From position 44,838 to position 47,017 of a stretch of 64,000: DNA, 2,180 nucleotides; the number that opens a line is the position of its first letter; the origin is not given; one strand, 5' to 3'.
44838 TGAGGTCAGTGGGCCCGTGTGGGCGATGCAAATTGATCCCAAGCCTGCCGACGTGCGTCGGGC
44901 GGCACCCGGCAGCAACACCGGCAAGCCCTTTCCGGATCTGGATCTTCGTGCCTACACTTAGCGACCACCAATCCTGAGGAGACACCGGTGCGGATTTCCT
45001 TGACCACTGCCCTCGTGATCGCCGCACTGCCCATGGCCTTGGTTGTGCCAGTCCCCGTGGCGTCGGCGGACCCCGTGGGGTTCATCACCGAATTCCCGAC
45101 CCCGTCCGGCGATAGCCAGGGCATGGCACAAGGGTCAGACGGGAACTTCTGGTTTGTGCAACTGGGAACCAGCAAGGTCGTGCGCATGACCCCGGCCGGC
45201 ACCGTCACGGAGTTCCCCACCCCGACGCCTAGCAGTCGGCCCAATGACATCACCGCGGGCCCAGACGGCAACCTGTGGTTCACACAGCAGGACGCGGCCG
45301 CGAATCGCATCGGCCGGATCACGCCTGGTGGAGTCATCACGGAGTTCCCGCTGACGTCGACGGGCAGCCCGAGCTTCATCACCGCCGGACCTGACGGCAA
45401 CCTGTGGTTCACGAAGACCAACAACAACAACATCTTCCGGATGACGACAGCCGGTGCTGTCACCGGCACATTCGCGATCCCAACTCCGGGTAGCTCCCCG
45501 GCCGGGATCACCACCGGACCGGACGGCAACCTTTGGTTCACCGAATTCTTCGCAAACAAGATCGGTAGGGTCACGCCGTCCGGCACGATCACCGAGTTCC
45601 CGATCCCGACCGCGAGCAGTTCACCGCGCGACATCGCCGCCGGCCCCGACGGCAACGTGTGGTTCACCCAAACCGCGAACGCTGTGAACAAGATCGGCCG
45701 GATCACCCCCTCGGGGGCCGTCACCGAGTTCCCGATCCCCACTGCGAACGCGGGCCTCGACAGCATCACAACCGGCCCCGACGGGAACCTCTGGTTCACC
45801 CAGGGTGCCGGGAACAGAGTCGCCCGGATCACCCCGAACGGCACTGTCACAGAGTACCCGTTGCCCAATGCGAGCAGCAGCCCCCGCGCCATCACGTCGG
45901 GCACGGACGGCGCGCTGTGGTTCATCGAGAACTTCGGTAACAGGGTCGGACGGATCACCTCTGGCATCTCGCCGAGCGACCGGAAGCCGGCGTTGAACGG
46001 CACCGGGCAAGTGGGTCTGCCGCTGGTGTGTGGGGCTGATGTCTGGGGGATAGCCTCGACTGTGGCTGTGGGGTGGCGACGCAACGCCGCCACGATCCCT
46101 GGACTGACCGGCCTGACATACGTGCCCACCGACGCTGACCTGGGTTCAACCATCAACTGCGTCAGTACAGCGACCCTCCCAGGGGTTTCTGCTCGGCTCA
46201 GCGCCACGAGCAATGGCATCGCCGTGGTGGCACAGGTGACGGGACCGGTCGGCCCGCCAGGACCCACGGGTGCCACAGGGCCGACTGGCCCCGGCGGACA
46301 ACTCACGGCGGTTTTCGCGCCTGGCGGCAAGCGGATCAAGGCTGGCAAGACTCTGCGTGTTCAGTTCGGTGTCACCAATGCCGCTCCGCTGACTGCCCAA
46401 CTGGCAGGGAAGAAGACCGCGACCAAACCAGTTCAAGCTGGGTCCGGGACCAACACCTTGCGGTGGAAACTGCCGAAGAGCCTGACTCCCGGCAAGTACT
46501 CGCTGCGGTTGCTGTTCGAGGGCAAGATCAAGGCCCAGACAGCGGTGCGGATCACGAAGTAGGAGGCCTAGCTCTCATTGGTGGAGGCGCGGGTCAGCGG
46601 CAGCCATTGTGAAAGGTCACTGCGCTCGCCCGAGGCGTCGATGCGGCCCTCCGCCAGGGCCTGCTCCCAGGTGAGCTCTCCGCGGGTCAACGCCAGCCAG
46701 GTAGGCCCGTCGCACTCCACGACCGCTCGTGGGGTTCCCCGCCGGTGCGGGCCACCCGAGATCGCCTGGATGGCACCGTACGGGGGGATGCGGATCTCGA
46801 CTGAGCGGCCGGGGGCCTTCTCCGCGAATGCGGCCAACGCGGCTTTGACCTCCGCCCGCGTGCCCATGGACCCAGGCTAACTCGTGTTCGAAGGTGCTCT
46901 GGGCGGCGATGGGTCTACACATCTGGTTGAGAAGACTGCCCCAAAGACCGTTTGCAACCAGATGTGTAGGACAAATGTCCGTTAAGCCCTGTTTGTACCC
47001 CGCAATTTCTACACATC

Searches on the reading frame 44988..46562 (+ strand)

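Call 72: search_protein_families(library=pfam, proteins=[window:44988-46562:+], max_evalue=0.0001)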
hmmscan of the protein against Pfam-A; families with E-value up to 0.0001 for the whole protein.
window:44988-46562:+ (524 aa): 7 families
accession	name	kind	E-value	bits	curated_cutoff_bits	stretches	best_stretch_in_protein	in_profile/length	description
PF24684.1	Vgb_lyase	-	4.2e-99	331.5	50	2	24-230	36-242/290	Virginiamycin B lyase family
PF08450.18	SGL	-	1.9e-16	60.9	26.3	1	78-207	81-223/246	SMP-30/Gluconolactonase/LRE-like region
PF07494.17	Reg_prop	-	1.5e-10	40.4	20.4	0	82-98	4-20/24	Two component regulator propeller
PF16819.11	DUF5074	-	6e-08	32.6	27.2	0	213-247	184-219/353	Domain of unknown function (DUF5074)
PF22701.2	Mala_s_1-like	-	2.2e-06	28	27.5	0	43-98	90-145/195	Mal s 1 allergenic protein-like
PF23500.1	DUF7133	-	3.7e-06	26.9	27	0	170-189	330-349/385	Domain of unknown function (DUF7133)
PF13449.12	Phytase-like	-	2.8e-05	24.6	27.6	0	259-296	72-110/284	Esterase-like activity of phytase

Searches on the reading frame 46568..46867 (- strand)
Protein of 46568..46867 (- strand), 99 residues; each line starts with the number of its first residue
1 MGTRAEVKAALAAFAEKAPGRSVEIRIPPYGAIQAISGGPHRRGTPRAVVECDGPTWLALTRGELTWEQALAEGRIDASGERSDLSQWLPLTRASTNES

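Call 72: search_protein_families(library=pfam, proteins=[window:46568-46867:-], max_evalue=0.0001)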
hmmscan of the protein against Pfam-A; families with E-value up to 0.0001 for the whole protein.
window:46568-46867:- (99 aa): 1 family
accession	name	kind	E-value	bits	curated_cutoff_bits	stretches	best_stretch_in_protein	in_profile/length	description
PF17844.6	SCP_3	-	4e-34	116.7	38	1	4-91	6-93/93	Bacterial SCP ortholog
